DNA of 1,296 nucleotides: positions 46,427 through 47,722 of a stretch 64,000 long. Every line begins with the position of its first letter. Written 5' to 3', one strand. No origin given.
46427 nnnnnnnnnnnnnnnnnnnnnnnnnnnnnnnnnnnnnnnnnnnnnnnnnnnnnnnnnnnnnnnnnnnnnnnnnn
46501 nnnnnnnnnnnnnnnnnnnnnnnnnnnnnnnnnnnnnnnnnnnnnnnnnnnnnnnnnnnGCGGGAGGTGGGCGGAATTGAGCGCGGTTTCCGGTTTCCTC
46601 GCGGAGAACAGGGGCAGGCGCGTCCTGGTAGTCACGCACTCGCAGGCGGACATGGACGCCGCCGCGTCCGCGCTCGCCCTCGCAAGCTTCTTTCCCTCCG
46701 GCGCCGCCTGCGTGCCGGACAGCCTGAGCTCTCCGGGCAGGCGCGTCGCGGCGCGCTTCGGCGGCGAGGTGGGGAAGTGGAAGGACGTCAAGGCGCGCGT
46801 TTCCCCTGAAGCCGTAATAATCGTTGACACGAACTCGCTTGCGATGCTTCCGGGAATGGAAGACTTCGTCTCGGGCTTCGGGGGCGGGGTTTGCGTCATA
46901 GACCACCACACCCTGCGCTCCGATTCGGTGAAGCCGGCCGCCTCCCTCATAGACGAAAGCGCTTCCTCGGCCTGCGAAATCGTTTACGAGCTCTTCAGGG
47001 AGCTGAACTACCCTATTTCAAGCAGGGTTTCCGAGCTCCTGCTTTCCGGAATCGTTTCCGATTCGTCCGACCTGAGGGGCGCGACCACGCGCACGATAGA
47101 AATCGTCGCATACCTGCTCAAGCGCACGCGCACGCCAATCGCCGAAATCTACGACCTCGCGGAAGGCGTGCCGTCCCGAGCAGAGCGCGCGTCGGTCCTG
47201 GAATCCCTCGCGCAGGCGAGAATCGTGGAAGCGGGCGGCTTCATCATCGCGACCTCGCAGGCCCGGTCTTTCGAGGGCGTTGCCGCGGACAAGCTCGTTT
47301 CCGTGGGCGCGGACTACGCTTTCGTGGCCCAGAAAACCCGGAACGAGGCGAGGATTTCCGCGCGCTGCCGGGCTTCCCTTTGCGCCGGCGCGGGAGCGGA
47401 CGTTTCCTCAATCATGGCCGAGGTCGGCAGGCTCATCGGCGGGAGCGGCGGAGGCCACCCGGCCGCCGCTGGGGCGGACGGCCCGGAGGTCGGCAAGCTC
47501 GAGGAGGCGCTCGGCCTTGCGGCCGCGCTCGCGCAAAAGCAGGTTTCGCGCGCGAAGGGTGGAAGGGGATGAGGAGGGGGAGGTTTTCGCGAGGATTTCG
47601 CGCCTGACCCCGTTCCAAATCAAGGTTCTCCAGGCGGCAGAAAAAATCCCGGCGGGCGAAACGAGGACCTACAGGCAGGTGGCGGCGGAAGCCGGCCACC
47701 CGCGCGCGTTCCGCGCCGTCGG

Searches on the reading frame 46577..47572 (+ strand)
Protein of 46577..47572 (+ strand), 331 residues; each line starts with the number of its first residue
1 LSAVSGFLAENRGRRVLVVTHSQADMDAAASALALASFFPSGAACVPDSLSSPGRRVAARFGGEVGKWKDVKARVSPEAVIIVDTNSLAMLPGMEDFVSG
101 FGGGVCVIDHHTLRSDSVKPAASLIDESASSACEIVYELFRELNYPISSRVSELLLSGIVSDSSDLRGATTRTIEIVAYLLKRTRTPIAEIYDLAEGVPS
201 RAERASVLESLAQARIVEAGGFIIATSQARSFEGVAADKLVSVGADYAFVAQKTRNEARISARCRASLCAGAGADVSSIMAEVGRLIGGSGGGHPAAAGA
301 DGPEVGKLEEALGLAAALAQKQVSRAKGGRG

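Call 29: search_protein_families(library=pfam, max_evalue=0.001, proteins=[window:46577-47572:+])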
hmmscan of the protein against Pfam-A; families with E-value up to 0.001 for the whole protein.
window:46577-47572:+ (331 aa): 2 families
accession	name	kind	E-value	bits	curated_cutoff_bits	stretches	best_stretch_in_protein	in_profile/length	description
PF01368.27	DHH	-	5.4e-17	62.7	28.1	1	15-159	1-125/125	DHH family, N-terminal domain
PF02272.25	DHHA1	-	4.2e-10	40.4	25.9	1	248-318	34-99/102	DHHA1 domain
